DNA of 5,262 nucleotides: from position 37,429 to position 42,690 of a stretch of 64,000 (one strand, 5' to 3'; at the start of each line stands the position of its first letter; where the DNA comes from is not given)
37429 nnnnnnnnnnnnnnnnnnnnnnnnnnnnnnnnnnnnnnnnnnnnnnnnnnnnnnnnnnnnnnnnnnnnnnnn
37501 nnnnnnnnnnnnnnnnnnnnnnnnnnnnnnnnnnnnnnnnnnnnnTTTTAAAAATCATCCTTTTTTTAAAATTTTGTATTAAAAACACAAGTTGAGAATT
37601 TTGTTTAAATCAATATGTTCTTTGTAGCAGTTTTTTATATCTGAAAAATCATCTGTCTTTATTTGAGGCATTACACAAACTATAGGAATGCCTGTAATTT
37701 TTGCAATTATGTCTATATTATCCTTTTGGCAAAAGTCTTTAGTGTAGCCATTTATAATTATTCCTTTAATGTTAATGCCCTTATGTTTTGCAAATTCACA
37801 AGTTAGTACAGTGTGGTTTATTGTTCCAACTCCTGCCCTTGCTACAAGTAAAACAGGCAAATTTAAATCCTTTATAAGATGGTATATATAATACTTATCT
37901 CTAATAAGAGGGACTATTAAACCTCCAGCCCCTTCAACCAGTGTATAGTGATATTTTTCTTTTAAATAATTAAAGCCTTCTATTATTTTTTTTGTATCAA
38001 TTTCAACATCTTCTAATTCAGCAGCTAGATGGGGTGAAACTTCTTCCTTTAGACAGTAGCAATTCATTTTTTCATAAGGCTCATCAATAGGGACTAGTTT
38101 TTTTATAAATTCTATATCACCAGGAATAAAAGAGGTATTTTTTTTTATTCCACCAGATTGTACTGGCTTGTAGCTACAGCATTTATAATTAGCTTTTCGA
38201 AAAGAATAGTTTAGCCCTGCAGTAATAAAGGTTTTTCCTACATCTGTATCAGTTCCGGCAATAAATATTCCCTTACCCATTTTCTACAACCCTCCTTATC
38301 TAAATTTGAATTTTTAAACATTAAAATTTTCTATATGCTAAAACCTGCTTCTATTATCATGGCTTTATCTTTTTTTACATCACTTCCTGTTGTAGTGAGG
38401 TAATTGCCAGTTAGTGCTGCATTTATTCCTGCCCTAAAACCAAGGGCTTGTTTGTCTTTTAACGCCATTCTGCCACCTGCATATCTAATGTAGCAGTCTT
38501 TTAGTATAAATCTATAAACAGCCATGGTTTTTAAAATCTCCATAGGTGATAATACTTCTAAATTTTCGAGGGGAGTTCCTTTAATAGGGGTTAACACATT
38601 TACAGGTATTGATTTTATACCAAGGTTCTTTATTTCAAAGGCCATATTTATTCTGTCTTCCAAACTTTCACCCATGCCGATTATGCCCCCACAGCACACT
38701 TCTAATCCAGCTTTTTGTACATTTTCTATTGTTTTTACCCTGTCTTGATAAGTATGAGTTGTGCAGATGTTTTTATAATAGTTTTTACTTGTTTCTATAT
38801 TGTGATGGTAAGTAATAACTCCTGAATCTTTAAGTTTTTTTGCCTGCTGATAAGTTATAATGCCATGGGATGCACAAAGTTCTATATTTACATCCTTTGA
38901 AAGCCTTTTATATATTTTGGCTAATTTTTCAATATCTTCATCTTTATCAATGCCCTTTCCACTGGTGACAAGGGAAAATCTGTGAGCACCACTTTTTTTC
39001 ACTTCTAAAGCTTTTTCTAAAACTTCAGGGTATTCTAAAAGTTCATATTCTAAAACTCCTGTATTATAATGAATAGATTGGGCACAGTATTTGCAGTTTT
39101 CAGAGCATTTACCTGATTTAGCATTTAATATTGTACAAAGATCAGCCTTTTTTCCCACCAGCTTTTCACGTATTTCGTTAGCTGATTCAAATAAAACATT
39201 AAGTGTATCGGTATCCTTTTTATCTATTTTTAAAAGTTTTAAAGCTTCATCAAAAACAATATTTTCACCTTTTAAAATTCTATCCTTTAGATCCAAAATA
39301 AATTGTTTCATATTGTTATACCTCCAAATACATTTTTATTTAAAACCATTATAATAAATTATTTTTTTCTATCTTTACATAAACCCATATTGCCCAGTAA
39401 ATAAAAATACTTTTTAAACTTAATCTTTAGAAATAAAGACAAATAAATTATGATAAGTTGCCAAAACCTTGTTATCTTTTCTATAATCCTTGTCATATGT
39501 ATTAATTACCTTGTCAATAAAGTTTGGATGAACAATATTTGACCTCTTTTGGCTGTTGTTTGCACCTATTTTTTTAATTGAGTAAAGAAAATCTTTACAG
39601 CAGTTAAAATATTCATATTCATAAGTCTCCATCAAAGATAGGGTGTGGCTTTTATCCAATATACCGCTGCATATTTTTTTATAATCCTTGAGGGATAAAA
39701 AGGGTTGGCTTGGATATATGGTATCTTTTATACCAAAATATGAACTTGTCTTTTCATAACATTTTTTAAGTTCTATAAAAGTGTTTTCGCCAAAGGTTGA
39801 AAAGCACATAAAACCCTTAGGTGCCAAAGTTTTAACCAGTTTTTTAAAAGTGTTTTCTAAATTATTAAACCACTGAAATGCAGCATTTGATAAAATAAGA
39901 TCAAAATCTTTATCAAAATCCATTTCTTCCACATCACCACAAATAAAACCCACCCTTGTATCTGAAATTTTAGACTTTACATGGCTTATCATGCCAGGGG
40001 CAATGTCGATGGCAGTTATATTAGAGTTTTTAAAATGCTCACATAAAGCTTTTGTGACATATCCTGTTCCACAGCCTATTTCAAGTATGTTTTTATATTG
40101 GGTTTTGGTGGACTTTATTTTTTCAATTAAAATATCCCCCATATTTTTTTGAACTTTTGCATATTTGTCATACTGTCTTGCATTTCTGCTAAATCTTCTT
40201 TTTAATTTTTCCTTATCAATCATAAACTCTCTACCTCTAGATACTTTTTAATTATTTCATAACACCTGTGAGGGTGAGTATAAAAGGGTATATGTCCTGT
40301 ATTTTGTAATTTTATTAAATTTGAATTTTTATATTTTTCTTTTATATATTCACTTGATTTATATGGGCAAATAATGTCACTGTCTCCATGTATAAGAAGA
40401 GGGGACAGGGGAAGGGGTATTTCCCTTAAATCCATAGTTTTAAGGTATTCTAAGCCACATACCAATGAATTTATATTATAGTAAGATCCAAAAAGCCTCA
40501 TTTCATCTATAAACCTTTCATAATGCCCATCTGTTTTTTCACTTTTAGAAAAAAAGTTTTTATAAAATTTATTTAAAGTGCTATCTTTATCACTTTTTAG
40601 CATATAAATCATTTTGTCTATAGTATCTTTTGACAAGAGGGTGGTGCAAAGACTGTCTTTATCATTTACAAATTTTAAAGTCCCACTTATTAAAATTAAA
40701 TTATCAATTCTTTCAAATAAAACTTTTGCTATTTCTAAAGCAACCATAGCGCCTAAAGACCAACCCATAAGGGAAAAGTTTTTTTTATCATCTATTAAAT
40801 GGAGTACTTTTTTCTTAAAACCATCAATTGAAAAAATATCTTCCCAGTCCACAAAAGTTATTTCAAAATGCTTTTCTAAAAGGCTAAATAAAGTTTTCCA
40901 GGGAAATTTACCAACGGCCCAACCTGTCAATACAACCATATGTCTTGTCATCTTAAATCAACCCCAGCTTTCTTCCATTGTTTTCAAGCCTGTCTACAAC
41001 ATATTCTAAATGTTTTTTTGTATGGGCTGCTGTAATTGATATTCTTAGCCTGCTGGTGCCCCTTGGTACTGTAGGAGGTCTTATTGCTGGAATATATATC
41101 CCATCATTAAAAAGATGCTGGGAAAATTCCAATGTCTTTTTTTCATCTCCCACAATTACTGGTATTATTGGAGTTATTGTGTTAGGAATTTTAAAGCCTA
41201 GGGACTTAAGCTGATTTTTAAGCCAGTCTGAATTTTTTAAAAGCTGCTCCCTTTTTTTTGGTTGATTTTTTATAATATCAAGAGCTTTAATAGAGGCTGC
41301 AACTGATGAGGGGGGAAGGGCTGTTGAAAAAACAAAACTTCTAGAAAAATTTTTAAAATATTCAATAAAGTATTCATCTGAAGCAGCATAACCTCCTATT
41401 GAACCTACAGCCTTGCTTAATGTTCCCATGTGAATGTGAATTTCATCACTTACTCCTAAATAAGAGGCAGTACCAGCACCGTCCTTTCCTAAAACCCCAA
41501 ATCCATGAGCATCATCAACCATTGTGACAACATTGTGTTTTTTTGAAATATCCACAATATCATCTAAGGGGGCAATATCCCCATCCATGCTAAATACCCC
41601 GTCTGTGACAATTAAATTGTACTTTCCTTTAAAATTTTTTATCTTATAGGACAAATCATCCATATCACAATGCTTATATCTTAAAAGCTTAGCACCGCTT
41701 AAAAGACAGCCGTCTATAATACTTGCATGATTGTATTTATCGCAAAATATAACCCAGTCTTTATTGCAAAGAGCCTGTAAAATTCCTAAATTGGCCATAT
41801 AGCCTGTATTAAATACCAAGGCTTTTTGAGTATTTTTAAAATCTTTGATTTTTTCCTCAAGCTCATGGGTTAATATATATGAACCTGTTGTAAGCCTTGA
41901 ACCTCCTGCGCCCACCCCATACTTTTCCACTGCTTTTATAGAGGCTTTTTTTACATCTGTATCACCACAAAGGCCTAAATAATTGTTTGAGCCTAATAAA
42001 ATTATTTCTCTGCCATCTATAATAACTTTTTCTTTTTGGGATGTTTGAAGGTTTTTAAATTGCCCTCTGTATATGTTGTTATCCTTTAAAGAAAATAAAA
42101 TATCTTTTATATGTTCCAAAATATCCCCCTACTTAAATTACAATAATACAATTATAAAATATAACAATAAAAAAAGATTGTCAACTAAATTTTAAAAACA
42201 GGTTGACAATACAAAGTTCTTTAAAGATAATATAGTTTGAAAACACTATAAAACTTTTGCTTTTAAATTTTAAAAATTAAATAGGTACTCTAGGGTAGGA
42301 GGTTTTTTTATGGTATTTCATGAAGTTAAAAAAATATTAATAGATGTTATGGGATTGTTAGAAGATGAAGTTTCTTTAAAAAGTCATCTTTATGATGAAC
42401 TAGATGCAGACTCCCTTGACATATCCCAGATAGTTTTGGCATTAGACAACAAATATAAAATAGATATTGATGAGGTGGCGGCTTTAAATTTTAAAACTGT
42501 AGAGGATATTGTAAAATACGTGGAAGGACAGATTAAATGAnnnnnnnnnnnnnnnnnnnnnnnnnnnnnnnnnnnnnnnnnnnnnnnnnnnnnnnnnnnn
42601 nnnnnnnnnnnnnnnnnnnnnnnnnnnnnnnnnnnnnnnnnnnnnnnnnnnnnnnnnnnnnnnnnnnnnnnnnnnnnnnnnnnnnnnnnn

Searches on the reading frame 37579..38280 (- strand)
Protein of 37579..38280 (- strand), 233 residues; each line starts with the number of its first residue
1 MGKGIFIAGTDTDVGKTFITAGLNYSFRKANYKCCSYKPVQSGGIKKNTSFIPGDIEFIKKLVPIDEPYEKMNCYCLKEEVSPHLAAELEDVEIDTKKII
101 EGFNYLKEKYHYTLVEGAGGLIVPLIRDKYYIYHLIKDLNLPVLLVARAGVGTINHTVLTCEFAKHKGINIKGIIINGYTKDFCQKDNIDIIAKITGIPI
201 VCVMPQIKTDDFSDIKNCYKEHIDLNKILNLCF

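Call 54: search_protein_families(library=pfam, proteins=[window:37579-38280:-], max_evalue=0.00001)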
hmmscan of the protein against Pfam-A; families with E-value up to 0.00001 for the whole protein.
window:37579-38280:- (233 aa): 2 families
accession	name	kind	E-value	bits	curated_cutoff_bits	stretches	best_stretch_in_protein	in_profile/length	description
PF13500.12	AAA_26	-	1.3e-50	172.5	27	1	3-208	1-192/198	AAA domain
PF01656.29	CbiA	-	5.8e-09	36.4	25.4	1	5-207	1-112/125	CobQ/CobB/MinD/ParA nucleotide binding domain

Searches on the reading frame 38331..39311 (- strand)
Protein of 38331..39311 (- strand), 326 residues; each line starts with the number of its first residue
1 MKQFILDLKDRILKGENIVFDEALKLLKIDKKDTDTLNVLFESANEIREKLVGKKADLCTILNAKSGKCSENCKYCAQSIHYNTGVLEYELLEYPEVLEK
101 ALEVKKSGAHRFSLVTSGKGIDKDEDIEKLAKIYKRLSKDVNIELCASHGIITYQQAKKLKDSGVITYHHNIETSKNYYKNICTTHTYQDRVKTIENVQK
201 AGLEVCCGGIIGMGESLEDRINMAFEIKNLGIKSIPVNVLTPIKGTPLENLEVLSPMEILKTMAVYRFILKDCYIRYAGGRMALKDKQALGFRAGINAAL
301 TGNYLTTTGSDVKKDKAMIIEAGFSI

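Call 54: search_protein_families(library=pfam, proteins=[window:38331-39311:-], max_evalue=0.00001)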
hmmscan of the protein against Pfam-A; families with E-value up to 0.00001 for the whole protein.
window:38331-39311:- (326 aa): 2 families
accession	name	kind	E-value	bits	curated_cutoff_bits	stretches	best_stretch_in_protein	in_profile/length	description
PF06968.18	BATS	-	2.5e-25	88.9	22.2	1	236-324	1-87/88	Biotin and Thiamin Synthesis associated domain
PF04055.27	Radical_SAM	-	3.9e-22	79.6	29.5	1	67-224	5-163/166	Radical SAM superfamily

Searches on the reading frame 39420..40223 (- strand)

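Call 54: search_protein_families(library=pfam, proteins=[window:39420-40223:-], max_evalue=0.00001)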
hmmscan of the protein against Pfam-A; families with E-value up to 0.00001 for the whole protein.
window:39420-40223:- (267 aa): 10 families
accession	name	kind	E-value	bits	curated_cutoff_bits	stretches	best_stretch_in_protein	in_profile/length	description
PF13649.12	Methyltransf_25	-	1.2e-20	74.4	27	1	46-137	1-97/97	Methyltransferase domain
PF08241.18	Methyltransf_11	-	5.6e-20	72.2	21.2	1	47-141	1-95/95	Methyltransferase domain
PF08242.18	Methyltransf_12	-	2.3e-16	60.8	30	1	47-138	1-97/98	Methyltransferase domain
PF13847.12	Methyltransf_31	-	1.3e-15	57.8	27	1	44-160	5-127/145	Methyltransferase domain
PF13489.12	Methyltransf_23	-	2.8e-13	50.3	27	1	40-147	20-122/164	Methyltransferase domain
PF01209.24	Ubie_methyltran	-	3.3e-09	36.9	20.1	1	5-161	7-171/233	ubiE/COQ5 methyltransferase family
PF01728.25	FtsJ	-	3.4e-08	34.1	24.1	1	35-116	15-101/181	FtsJ-like methyltransferase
PF05401.17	NodS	-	5.6e-08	33.3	24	1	36-144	37-147/201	Nodulation protein S (NodS)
PF05175.20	MTS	-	5.6e-08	33.1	23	1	30-121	21-113/170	Methyltransferase small domain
PF00398.26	RrnaAD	-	6.6e-06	25.9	24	1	33-107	23-94/263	Ribosomal RNA adenine dimethylase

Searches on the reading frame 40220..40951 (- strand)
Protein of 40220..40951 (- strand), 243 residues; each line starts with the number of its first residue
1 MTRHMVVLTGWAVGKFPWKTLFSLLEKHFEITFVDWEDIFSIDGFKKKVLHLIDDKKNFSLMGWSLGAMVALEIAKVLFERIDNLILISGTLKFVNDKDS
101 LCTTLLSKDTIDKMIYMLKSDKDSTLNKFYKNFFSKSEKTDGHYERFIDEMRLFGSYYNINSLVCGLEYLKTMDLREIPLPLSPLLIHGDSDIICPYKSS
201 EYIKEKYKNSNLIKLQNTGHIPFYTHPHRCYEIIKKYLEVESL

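Call 54: search_protein_families(library=pfam, proteins=[window:40220-40951:-], max_evalue=0.00001)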
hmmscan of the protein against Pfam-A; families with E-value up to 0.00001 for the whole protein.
window:40220-40951:- (243 aa): 2 families
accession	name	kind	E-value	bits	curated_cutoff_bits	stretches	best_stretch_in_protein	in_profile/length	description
PF00561.26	Abhydrolase_1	-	2.9e-09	37.4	25.8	1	49-227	62-245/245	alpha/beta hydrolase fold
PF12697.13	Abhydrolase_6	-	1.6e-06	29.4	26.3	1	43-232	52-216/217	Alpha/beta hydrolase family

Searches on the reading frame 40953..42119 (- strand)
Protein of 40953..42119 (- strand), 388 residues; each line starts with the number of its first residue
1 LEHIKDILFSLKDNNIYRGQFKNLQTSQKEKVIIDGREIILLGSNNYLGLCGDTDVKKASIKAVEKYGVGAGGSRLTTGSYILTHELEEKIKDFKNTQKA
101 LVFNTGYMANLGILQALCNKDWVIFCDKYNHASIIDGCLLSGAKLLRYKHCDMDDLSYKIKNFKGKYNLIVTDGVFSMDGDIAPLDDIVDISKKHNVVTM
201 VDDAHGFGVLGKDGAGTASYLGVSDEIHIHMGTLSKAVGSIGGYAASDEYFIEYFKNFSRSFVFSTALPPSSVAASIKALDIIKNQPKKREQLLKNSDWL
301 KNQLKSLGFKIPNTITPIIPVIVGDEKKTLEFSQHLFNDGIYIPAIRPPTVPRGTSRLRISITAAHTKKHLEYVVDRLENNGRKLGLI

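Call 54: search_protein_families(library=pfam, proteins=[window:40953-42119:-], max_evalue=0.00001)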
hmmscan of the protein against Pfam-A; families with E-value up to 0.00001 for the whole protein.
window:40953-42119:- (388 aa): 1 family
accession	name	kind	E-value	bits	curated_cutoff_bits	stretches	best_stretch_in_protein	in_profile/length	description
PF00155.27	Aminotran_1_2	-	1.9e-65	221.9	19.7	1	38-378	2-361/361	Aminotransferase class I and II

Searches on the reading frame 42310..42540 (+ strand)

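Call 47: search_protein_families(library=pfam, proteins=[window:42310-42540:+], max_evalue=0.01)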
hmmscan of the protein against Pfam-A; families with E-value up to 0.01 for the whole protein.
window:42310-42540:+ (76 aa): 1 family
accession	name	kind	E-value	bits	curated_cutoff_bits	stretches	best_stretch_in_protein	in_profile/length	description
PF00550.31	PP-binding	-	4.5e-10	40.1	20.8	1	5-71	2-67/67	Phosphopantetheine attachment site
